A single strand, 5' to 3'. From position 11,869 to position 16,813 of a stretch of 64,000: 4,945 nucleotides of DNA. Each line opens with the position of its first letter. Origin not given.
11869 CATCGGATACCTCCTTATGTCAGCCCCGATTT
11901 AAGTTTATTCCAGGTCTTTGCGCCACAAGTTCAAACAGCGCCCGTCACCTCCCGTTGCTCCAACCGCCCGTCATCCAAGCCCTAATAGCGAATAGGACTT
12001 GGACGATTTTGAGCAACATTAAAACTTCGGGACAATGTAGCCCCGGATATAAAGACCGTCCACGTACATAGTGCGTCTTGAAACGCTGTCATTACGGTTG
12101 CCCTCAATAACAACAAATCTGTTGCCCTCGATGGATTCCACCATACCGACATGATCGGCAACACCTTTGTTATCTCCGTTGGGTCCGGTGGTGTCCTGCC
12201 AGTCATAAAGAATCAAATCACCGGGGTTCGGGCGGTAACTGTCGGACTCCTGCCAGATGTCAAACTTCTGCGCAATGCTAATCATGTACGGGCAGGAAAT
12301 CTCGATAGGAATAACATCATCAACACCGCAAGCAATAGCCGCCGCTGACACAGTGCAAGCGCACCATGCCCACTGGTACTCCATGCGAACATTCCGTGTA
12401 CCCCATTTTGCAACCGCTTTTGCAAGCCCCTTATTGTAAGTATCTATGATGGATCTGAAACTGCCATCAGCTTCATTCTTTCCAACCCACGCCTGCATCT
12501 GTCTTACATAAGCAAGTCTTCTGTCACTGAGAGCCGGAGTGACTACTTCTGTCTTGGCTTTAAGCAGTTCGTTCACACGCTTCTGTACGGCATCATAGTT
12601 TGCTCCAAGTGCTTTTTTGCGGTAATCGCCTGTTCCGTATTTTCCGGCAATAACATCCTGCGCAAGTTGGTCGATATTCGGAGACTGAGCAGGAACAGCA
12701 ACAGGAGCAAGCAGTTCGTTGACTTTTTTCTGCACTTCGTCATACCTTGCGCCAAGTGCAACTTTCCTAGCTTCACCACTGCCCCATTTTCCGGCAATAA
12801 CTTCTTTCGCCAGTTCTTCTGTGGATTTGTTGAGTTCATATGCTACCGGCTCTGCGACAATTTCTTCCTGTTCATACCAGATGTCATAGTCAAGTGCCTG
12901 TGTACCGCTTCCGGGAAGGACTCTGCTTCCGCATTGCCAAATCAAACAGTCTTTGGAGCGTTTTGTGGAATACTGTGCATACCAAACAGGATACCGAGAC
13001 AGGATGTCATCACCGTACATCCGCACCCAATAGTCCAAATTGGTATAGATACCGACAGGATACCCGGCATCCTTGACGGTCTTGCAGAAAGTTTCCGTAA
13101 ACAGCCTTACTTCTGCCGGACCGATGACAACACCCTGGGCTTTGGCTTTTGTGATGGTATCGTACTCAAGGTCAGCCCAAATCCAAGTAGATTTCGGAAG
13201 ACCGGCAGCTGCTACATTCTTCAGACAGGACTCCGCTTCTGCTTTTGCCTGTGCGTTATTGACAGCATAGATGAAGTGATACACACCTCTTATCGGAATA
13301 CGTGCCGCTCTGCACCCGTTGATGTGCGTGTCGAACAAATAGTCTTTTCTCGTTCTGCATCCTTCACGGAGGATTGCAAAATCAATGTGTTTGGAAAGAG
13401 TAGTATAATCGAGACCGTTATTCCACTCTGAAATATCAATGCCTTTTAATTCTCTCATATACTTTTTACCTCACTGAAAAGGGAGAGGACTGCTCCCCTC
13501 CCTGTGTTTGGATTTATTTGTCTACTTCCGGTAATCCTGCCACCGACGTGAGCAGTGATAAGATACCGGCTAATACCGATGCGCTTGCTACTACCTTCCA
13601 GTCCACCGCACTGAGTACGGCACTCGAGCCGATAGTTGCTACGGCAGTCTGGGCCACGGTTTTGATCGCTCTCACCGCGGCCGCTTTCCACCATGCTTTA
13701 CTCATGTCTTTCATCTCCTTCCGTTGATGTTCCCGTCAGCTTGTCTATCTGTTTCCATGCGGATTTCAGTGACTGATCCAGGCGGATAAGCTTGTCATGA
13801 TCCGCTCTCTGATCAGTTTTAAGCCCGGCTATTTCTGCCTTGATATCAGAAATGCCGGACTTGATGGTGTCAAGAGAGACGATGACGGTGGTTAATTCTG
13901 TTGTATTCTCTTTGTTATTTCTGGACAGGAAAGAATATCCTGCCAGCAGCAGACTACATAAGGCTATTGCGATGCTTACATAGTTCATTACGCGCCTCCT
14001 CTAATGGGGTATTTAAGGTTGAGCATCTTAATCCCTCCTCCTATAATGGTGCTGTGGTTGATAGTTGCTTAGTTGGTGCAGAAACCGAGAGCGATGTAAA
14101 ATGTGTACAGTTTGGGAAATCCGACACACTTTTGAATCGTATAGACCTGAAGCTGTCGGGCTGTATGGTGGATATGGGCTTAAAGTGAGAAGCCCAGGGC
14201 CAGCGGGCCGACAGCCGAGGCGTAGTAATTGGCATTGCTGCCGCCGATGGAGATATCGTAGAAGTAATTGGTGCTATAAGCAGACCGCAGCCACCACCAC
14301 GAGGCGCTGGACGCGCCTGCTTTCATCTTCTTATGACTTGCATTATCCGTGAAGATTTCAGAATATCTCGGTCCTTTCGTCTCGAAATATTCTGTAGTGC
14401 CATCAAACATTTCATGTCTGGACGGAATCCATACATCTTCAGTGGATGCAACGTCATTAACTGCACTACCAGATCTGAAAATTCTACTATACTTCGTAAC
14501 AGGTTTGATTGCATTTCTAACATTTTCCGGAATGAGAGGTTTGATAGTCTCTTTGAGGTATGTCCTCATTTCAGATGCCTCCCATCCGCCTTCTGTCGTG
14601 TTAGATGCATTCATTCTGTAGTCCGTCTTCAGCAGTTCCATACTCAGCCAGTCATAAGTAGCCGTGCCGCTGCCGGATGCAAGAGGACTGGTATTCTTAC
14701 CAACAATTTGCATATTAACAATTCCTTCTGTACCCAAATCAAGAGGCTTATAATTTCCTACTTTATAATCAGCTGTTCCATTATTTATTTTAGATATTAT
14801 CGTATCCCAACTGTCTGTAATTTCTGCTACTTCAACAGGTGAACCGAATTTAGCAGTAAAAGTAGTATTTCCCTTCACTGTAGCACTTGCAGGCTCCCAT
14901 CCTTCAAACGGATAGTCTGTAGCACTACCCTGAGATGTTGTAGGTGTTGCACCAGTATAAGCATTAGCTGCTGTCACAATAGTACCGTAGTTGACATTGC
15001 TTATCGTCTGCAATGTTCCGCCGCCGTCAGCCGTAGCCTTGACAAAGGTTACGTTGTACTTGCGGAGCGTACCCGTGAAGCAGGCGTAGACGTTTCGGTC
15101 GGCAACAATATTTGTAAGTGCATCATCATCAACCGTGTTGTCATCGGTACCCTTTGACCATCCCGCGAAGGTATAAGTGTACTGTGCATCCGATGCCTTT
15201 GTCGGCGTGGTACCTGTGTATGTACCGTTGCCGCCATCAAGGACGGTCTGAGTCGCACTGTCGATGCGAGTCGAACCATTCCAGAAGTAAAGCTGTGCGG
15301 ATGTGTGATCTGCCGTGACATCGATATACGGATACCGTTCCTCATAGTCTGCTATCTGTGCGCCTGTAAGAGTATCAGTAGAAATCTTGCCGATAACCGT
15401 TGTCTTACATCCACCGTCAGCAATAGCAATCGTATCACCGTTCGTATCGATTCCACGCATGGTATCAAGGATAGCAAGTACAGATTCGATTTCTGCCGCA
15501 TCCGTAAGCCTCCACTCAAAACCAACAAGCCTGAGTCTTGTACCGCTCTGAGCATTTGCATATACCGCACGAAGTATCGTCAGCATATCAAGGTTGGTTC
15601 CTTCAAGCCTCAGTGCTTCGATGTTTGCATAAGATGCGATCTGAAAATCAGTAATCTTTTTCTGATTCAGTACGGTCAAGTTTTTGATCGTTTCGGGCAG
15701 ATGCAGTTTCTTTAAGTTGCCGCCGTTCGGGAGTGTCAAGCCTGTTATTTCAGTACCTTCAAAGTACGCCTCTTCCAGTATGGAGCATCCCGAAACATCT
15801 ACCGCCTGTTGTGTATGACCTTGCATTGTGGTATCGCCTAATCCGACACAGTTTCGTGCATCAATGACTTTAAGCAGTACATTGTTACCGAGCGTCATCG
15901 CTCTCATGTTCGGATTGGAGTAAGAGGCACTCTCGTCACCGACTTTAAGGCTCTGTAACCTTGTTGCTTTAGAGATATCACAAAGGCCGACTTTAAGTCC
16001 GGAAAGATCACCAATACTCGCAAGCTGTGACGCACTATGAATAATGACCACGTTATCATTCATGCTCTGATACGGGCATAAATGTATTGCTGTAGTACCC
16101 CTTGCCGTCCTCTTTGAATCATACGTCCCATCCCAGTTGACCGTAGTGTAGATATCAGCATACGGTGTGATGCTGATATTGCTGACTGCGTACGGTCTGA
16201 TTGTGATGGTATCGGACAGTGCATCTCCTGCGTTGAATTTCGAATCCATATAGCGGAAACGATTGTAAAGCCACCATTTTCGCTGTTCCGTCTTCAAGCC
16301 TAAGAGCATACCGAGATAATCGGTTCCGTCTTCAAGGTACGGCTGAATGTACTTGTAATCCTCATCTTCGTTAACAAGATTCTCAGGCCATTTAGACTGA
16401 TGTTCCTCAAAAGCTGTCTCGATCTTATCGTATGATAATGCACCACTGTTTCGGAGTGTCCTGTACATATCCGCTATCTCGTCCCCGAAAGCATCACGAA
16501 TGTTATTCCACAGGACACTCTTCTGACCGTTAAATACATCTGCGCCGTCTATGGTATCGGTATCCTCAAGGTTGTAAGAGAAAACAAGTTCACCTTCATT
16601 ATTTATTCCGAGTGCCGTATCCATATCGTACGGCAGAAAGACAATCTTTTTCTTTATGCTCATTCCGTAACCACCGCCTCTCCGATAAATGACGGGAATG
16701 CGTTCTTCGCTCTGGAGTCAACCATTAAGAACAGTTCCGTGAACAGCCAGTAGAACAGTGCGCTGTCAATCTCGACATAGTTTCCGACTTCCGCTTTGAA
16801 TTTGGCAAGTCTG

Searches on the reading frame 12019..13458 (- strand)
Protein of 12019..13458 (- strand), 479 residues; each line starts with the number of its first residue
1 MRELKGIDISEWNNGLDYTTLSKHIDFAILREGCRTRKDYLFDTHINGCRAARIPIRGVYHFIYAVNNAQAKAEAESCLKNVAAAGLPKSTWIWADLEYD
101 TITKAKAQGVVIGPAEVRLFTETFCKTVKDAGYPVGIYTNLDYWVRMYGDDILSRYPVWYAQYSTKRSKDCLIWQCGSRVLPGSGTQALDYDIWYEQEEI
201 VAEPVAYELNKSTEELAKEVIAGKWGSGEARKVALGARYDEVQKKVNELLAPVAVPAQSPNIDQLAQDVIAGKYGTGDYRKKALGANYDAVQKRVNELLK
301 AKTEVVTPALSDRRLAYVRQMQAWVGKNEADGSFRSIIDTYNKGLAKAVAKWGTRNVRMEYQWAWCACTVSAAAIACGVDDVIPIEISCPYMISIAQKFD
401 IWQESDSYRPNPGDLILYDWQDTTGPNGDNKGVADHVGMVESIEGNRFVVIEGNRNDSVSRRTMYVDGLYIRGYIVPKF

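Call 49: search_protein_families(library=pfam, proteins=[window:12019-13458:-], max_evalue=0.001)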
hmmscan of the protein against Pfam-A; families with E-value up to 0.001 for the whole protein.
window:12019-13458:- (479 aa): 4 families
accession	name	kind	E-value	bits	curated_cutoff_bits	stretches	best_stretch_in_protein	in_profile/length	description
PF08230.16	CW_7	-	2e-32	111.1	25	2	263-299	1-40/40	CW_7 repeat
PF01183.26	Glyco_hydro_25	-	3.4e-20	73.5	27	1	7-172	1-161/180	Glycosyl hydrolases family 25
PF05257.22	CHAP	-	1.2e-06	29.4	26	1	360-454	5-81/81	CHAP domain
PF08924.17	Rv2525c_GlyHyd-like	-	0.00028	21.5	27.2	1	68-145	63-135/198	Rv2525c-like, glycoside hydrolase-like domain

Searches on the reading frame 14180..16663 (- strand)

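Call 49: search_protein_families(library=pfam, proteins=[window:14180-16663:-], max_evalue=0.001)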
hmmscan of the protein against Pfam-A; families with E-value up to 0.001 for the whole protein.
window:14180-16663:- (827 aa): 1 family
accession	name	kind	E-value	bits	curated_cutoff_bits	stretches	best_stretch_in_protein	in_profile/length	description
PF19789.6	DUF6273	-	8e-13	49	23.5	1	683-804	23-144/172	Domain of unknown function (DUF6273)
